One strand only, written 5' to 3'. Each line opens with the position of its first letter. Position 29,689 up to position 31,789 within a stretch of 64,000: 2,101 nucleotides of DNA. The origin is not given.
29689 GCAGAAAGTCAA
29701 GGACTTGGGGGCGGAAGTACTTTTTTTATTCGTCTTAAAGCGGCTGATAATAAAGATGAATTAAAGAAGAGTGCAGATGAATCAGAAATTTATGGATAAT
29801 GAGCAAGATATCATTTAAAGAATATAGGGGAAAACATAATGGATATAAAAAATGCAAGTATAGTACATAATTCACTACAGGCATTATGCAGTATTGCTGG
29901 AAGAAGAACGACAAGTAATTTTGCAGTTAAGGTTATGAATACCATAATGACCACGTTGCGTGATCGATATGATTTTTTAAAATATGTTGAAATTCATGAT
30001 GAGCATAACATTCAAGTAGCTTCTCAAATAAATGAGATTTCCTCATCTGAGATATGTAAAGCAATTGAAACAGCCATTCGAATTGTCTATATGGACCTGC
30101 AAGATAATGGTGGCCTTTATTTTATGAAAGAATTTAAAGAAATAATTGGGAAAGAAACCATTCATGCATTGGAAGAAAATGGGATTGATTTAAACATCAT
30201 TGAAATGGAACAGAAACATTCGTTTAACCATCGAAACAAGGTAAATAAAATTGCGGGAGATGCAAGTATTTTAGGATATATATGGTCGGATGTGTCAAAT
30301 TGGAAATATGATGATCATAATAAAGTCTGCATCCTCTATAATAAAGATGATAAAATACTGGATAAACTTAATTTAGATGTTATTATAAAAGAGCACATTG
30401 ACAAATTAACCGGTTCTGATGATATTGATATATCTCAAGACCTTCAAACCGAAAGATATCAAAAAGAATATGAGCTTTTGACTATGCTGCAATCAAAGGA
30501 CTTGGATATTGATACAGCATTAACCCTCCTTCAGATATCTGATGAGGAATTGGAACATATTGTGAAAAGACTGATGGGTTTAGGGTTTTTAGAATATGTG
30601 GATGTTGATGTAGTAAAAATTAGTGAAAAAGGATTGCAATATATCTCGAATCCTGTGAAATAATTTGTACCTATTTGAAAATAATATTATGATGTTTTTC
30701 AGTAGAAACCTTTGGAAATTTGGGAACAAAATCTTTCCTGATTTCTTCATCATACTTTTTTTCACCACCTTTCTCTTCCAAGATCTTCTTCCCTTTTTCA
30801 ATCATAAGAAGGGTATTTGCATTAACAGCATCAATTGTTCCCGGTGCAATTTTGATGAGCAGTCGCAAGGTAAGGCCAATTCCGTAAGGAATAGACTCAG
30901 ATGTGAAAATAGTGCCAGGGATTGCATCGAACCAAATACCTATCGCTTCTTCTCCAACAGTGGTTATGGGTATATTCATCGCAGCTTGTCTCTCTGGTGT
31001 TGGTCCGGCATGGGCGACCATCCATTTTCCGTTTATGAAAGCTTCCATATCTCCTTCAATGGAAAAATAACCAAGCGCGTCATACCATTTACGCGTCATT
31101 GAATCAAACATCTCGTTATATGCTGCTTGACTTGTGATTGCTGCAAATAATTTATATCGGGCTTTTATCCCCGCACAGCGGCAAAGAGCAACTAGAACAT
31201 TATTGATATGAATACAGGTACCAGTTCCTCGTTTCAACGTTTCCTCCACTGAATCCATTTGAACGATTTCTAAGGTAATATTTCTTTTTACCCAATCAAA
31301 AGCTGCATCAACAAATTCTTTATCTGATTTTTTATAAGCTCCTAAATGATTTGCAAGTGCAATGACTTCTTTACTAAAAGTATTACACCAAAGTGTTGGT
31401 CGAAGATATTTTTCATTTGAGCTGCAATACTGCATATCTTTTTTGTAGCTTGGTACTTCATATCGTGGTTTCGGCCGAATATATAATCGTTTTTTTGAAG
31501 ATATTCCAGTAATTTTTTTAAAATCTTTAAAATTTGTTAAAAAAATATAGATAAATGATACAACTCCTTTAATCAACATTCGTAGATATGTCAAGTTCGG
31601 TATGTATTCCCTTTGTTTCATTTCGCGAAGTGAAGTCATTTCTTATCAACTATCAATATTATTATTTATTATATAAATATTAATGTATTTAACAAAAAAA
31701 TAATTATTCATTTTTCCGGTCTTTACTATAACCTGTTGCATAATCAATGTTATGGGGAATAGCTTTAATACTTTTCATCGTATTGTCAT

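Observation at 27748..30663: PAS histidine kinase followed by a receiver-less wHTH protein that has a paralog at 9633..10496: candidate non-canonical two-component partner family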

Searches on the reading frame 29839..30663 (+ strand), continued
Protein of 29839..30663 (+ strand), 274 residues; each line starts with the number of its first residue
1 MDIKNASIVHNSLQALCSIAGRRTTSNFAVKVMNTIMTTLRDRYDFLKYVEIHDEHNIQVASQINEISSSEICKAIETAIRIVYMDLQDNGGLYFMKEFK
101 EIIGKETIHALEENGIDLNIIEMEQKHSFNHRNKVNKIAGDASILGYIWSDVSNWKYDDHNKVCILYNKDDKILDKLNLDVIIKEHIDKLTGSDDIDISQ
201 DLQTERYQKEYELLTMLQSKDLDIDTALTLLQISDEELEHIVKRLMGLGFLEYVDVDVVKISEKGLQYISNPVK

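Call 56: search_protein_families(library=pfam, proteins=[L078:12077-13078:+, L078:13078-13923:+, L078:10727-11095:+, L078:7253-7609:+, L027:6401-6760:+, L027:6848-9982:+, L072:7829-9304:-, L073:2708-4375:+, L041:11258-14065:-, L058:9239-9934:+], max_evalue=0.001)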
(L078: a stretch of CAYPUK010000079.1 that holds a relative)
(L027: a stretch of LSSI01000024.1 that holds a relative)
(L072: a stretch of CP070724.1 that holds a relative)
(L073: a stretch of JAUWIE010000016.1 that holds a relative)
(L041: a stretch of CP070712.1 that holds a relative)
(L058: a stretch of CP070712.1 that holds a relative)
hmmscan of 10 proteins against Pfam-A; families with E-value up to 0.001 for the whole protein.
L078:12077-13078:+ (334 aa): 2 families
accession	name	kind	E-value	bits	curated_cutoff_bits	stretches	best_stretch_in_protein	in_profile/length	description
PF01584.24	CheW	-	1e-29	103.3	23.5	1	41-170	10-136/138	CheW-like domain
PF00072.30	Response_reg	-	1.1e-16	61.5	30.2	1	198-319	1-108/111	Response regulator receiver domain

L078:13078-13923:+ (282 aa): 3 families
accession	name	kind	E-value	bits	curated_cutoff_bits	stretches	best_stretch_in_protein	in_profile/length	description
PF14501.12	HATPase_c_5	-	7.9e-13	48.6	22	1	177-279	6-102/102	GHKL domain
PF02518.31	HATPase_c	-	1.4e-12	48.5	26.4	1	177-280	6-109/111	Histidine kinase-, DNA gyrase B-, and HSP90-like ATPase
PF13581.12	HATPase_c_2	-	0.0002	21.8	27.4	1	177-261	32-114/127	Histidine kinase-like ATPase domain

L078:10727-11095:+ (123 aa): 1 family
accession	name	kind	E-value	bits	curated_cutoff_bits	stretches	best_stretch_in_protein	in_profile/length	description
PF00072.30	Response_reg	-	5.4e-22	78.5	30.2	1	5-119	1-111/111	Response regulator receiver domain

L078:7253-7609:+ (119 aa): 1 family
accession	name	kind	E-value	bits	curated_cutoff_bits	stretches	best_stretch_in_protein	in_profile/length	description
PF00072.30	Response_reg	-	8.2e-19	68.3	30.2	1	4-113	1-110/111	Response regulator receiver domain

L027:6401-6760:+ (120 aa): 1 family
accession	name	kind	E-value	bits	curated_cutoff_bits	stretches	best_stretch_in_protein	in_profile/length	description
PF00072.30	Response_reg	-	1.7e-27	96.2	30.2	1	4-114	1-110/111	Response regulator receiver domain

L027:6848-9982:+ (1045 aa): 11 families
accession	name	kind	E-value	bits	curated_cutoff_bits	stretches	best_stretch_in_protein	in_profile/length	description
PF13426.13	PAS_9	-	1.6e-60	202.2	27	6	441-539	3-102/103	PAS domain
PF00989.32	PAS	-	4.9e-47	159.1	22.6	3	688-798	2-113/113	PAS fold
PF08448.16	PAS_4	-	1.1e-38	132.2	23.1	4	695-803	3-110/110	PAS fold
PF02518.31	HATPase_c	-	7.2e-31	107.3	26.4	1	926-1035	1-109/111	Histidine kinase-, DNA gyrase B-, and HSP90-like ATPase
PF08447.18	PAS_3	-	2.7e-26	92.1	25.6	1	578-668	3-88/89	PAS fold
PF13188.13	PAS_8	-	1.7e-25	88.4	21.8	1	687-732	1-43/65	PAS domain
PF00512.31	HisKA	-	6e-15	55.5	26.9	1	815-879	2-65/66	His Kinase A (phospho-acceptor) domain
PF24820.1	Diguanyl_cycl_sensor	-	4.9e-09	36.5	28.1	0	314-381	5-71/109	Diguanylate cyclase-like sensor domain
PF12860.13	PAS_7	-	6.5e-08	33.2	27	0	699-805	7-114/115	PAS fold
PF13589.12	HATPase_c_3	-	1.6e-05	25.4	25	1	932-1006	4-80/137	Histidine kinase-, DNA gyrase B-, and HSP90-like ATPase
PF14598.12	PAS_11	-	0.00062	20.1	25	0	596-656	31-87/109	PAS domain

L072:7829-9304:- (491 aa): 4 families
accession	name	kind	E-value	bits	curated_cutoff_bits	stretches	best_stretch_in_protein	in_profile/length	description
PF02518.31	HATPase_c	-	2.9e-30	105.4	26.4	1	372-482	2-109/111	Histidine kinase-, DNA gyrase B-, and HSP90-like ATPase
PF00672.30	HAMP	-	2e-13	50.9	25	1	192-241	2-51/53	HAMP domain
PF00512.31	HisKA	-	1.5e-10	41.4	26.9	1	261-325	1-65/66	His Kinase A (phospho-acceptor) domain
PF13581.12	HATPase_c_2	-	0.00017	22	27.4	1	374-459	34-112/127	Histidine kinase-like ATPase domain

L073:2708-4375:+ (556 aa): 3 families
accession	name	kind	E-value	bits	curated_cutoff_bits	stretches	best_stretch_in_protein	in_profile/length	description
PF02518.31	HATPase_c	-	1e-28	100.4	26.4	1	424-534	2-110/111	Histidine kinase-, DNA gyrase B-, and HSP90-like ATPase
PF00512.31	HisKA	-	1.6e-19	70.1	26.9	1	310-377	2-66/66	His Kinase A (phospho-acceptor) domain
PF00672.30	HAMP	-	4.7e-15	56.1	25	1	187-237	2-52/53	HAMP domain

L041:11258-14065:- (935 aa): 10 families
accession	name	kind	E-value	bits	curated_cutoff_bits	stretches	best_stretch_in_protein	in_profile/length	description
PF00989.32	PAS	-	1.6e-59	199.3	22.6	4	320-431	1-112/113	PAS fold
PF13426.13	PAS_9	-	1.9e-55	185.9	27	5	331-434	2-103/103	PAS domain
PF08448.16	PAS_4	-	4.2e-43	146.5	23.1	3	206-316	1-109/110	PAS fold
PF13188.13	PAS_8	-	1.8e-30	104.2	21.8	3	577-624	1-49/65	PAS domain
PF02518.31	HATPase_c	-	2.2e-30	105.8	26.4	1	816-925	1-109/111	Histidine kinase-, DNA gyrase B-, and HSP90-like ATPase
PF08447.18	PAS_3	-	4.9e-23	81.6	25.6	1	343-421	2-81/89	PAS fold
PF00512.31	HisKA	-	7.4e-15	55.2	26.9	1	705-769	2-65/66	His Kinase A (phospho-acceptor) domain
PF24820.1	Diguanyl_cycl_sensor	-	2.4e-12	47.2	28.1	0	328-421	4-101/109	Diguanylate cyclase-like sensor domain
PF12860.13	PAS_7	-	9.1e-07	29.5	27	0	588-695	6-114/115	PAS fold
PF13596.12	PAS_10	-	2.6e-06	28.5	22.1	0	202-313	1-106/106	PAS domain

L058:9239-9934:+ (232 aa): 0 families

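Call 57: find_homologous_proteins(query=P0260, max_evalue=0.001)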
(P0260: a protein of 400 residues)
Query P0260 (400 aa): 151 proteins with E <= 0.001 among 6480 candidates; the best 120 are listed.
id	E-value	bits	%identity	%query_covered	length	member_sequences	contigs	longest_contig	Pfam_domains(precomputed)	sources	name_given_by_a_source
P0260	1.9e-254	861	100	100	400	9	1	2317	-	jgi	-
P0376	1.1e-213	727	86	100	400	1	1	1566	-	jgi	-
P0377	3.2e-211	719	85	100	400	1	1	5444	-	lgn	-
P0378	1.5e-177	608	72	100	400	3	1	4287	-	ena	-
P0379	2.0e-174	598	71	100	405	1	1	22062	-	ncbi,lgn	-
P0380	6.9e-171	586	70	100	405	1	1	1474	-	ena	-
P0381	4.9e-167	574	69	100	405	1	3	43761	-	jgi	jgi:hypothetical protein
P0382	9.9e-161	553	84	78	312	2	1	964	-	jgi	-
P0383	3.9e-139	482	57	100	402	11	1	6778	-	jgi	-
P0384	2.6e-136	472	57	100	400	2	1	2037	-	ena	-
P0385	9.0e-135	467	57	100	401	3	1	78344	-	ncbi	-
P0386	2.3e-133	463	56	100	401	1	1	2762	-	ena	-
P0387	4.9e-132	458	55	100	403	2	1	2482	-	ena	-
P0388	1.8e-131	456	55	100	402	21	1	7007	-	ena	-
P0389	7.3e-129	448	54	100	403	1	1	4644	-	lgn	-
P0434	7.1e-113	395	52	100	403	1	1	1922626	-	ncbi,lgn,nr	ncbi:MAG: hypothetical protein JSW60_02975 [Thermoplasmatales archaeon]|nr:MAG: hypothetical protein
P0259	1.1e-100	355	43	100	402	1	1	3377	-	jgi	jgi:hypothetical protein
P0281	4.9e-97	343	42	100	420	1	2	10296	-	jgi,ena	-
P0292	1.6e-70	256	37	100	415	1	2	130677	-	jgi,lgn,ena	-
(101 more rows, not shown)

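Call 58: find_encoding_contigs(protein=P0434, flank=7000, max_places=1)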
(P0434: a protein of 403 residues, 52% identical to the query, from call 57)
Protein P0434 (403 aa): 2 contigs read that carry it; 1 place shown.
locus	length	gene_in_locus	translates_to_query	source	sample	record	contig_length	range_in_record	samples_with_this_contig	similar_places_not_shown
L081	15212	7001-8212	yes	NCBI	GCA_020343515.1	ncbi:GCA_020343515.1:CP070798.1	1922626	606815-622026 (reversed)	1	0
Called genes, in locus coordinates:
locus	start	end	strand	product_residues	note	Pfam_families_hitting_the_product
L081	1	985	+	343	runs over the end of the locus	PF00365:PFK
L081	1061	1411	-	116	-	PF07381:EarA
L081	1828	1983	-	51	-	-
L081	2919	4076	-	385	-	-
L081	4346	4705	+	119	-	-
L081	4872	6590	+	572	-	PF16927:HisKA_7TM, PF00672:HAMP, PF00512:HisKA (weak), PF02518:HATPase_c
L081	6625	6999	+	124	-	PF00072:Response_reg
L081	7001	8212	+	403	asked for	-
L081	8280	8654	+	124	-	PF00072:Response_reg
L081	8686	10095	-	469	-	PF13353:Fer4_12, PF04055:Radical_SAM, PF13186:SPASM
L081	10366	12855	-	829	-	PF08126:Propeptide_C25, PF01364:Peptidase_C25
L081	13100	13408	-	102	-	-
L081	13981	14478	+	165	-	PF01863:YgjP-like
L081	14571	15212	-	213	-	PF03412:Peptidase_C39 (faint), PF11814:DUF3335, PF13529:Peptidase_C39_2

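Call 59: find_encoding_contigs(protein=P0385, flank=7000, max_places=1)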
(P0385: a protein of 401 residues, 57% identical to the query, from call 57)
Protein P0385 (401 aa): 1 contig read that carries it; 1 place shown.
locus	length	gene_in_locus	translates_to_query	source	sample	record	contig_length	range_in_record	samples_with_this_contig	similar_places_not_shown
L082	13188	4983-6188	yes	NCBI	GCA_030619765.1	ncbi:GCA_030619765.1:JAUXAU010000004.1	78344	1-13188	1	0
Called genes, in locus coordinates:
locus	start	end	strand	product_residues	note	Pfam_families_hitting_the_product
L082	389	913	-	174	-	-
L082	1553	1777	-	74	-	-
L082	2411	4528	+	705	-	PF13426:PAS_9, PF00989:PAS, PF13188:PAS_8, PF13426:PAS_9, PF00989:PAS, PF13426:PAS_9, PF00512:HisKA, PF02518:HATPase_c, +6 more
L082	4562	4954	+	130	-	PF00072:Response_reg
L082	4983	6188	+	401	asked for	-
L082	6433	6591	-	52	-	-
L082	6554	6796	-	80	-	-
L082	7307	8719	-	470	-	PF04055:Radical_SAM, PF13353:Fer4_12, PF13186:SPASM (weak)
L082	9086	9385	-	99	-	-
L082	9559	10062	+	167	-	PF10263:SprT-like (weak), PF01863:YgjP-like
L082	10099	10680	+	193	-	PF07929:PRiA4_ORF3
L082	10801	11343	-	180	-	PF00149:Metallophos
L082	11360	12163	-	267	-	-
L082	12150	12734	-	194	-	-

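Call 60: find_encoding_contigs(protein=P0292, flank=7000, max_places=1)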
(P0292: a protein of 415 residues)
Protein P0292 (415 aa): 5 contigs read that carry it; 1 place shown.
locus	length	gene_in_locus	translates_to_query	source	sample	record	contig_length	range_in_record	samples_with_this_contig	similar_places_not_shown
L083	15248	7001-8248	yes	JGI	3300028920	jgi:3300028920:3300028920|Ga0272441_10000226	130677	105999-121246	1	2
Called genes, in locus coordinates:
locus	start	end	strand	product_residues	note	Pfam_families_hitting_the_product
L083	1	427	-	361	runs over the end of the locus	PF04055:Radical_SAM, PF13186:SPASM (weak)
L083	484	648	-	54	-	-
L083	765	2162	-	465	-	PF00668:Condensation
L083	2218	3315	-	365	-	PF00561:Abhydrolase_1, PF12146:Hydrolase_4, PF12697:Abhydrolase_6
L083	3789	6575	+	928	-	PF00989:PAS, PF13188:PAS_8, PF13426:PAS_9, PF00989:PAS, PF13426:PAS_9, PF08448:PAS_4, PF13426:PAS_9, PF00989:PAS, +9 more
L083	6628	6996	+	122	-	PF00072:Response_reg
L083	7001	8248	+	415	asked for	-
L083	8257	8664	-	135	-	PF01850:PIN (faint), PF18477:PIN_9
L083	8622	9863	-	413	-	PF00009:GTP_EFTU, PF03144:GTP_EFTU_D2 (weak), PF09173:eIF2_C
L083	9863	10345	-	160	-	PF01092:Ribosomal_S6e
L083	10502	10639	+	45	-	-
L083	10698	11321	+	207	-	PF01873:eIF-5_eIF-2B, PF01938:TRAM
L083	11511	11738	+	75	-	PF17723:RHH_8 (weak), PF01402:RHH_1 (weak)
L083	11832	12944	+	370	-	PF00091:Tubulin, PF12327:FtsZ_C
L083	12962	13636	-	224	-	PF00696:AA_kinase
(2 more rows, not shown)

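Call 67: find_encoding_contigs(protein=window:29839-30663:+, flank=10000, max_places=2)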
Protein window:29839-30663:+ (274 aa): no gene with exactly this product is on record in the collection.
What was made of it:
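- Tried and rejected: An exact look-up of X in the contig index failed (call 67).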

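Call 76: search_protein_families(library=pfam, proteins=[L027:10900-14574:-, L057:5733-6257:-, L032:4893-5684:+, L059:14640-15995:-, L041:10897-11238:-, L081:7001-8209:+], max_evalue=0.001)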
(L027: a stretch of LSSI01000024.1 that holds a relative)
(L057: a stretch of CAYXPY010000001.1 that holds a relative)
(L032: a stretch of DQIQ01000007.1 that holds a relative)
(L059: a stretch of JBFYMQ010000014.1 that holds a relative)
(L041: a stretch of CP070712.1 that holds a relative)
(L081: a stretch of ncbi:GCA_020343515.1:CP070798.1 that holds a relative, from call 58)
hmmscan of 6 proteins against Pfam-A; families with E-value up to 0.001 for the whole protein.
L027:10900-14574:- (1225 aa): 7 families
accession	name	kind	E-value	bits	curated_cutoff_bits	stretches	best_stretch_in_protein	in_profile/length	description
PF05048.19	NosD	-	7.1e-44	150.2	23.6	3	254-422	46-211/212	Periplasmic copper-binding protein (NosD)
PF13229.12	Beta_helix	-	2.5e-27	95.9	25.9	2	108-255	3-149/158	Right handed beta helix region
PF18911.6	PKD_4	-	7e-21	74.5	27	1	744-824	3-84/85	PKD domain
PF00801.26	PKD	-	3.7e-15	56.1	23.5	1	759-819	15-75/80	PKD domain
PF22352.2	K319L-like_PKD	-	9.8e-06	25.9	27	1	759-825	12-84/84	K319L-like, PKD domain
PF07495.19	Y_Y_Y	-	0.00016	21.9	26.6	0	525-551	36-62/65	Y_Y_Y domain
PF19077.6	Big_13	-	0.00066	20.6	27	0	1009-1080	21-93/102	Bacterial Ig-like domain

L057:5733-6257:- (175 aa): 0 families

L032:4893-5684:+ (264 aa): 1 family
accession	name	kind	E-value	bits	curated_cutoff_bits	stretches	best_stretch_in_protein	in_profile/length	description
PF04055.27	Radical_SAM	-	7e-14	52.8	29.5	1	30-187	3-164/166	Radical SAM superfamily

L059:14640-15995:- (452 aa): 4 families
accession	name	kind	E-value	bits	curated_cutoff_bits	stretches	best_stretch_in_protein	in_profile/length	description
PF09249.16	tRNA_NucTransf2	-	6.5e-39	133.1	27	1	156-265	2-113/113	tRNA nucleotidyltransferase, second domain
PF21133.2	CAA_C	-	4.9e-29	101.3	22.2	1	283-426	2-142/144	CCA-adding enzyme, C-terminal domain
PF01909.29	NTP_transf_2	-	1e-10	42.3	21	1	39-141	6-93/93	Nucleotidyltransferase domain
PF18144.7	SMODS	-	0.00036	21.2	26.5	0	13-126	11-134/164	Second Messenger Oligonucleotide or Dinucleotide Synthetase domain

L041:10897-11238:- (114 aa): 2 families
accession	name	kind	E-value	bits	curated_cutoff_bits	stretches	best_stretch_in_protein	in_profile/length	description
PF24292.1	DUF7479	-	0.00017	22.1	27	0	68-110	4-44/60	Domain of unknown function (DUF7479)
PF07282.18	Cas12f1-like_TNB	-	0.00018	22.1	26.3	0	7-44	29-49/60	Cas12f1-like, TNB domain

L081:7001-8209:+ (403 aa): 0 families

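Call 79: search_protein_families(library=pfam, alignment_id=A1, max_evalue=0.1)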
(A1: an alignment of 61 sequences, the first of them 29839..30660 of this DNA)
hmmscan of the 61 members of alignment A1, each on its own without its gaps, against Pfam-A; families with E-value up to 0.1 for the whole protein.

A. member 1, window:29839-30660:+ (274 aa): 2 families
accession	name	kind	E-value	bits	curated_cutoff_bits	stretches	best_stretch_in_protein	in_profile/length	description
PF06877.16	RraB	-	0.021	15.8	23.3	1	105-169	5-70/102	Regulator of ribonuclease activity B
PF10007.15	DUF2250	-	0.032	14.8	24.4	1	208-264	8-65/93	Uncharacterized protein conserved in archaea (DUF2250)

B. families by the number of members that match (of 61 scanned): 38 families (the first 25 are shown)
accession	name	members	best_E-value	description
PF10007.15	DUF2250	13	0.013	Uncharacterized protein conserved in archaea (DUF2250)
PF18923.6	DUF5673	11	0.0033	Domain of unknown function (DUF5673)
PF06877.16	RraB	10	0.003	Regulator of ribonuclease activity B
PF24409.1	wHTH-PRTase_assc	4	0.023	wHTH-PRTase associated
PF19856.4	DUF6331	3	0.003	Family of unknown function (DUF6331)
PF20697.3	NTase-conflict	3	0.017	Pol beta superfamily nucleotidyltransferase in conflict systems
PF17363.7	DUF5388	3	0.031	Family of unknown function (DUF5388)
PF22120.2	T6SS_Tse3_N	2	0.0012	T6SS, Peptidoglycan muramidase Tse3, N-terminal domain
PF10275.15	Peptidase_C65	2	0.0053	Peptidase C65 Otubain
PF04691.17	ApoC-I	2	0.037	Apolipoprotein C-I (ApoC-1)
PF07374.17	DUF1492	2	0.042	Protein of unknown function (DUF1492)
PF02828.21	L27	2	0.056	L27 domain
PF08786.17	DcrB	2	0.079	DcrB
PF10864.13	DUF2663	1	0.0081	Protein of unknown function (DUF2663)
PF21680.2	GIDA_C_1st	1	0.016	tRNA modifying enzyme MnmG/GidA C-terminal helical domain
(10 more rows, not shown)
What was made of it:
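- Closest known: MarR/DUF2250-type winged-helix domains. Same: Weak DUF2250 hits appear in 13 of 61 members (call 79).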

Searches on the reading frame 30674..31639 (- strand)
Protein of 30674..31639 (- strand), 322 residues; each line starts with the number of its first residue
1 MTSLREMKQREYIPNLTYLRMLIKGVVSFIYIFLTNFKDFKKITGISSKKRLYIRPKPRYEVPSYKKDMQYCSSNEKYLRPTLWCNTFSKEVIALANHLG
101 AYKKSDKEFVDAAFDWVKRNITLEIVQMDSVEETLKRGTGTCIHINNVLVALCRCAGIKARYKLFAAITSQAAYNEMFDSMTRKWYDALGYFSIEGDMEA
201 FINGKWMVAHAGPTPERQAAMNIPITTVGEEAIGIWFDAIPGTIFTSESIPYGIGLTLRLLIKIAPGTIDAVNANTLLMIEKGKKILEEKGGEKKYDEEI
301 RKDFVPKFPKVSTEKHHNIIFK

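Call 54: search_protein_families(library=pfam, proteins=[window:30674-31639:-], max_evalue=0.001)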
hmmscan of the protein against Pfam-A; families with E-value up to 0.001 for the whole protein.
window:30674-31639:- (322 aa): 1 family
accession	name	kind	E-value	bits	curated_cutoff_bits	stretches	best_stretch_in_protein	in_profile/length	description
PF01841.26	Transglut_core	-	1.2e-11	45.3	23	1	95-164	3-76/108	Transglutaminase-like superfamily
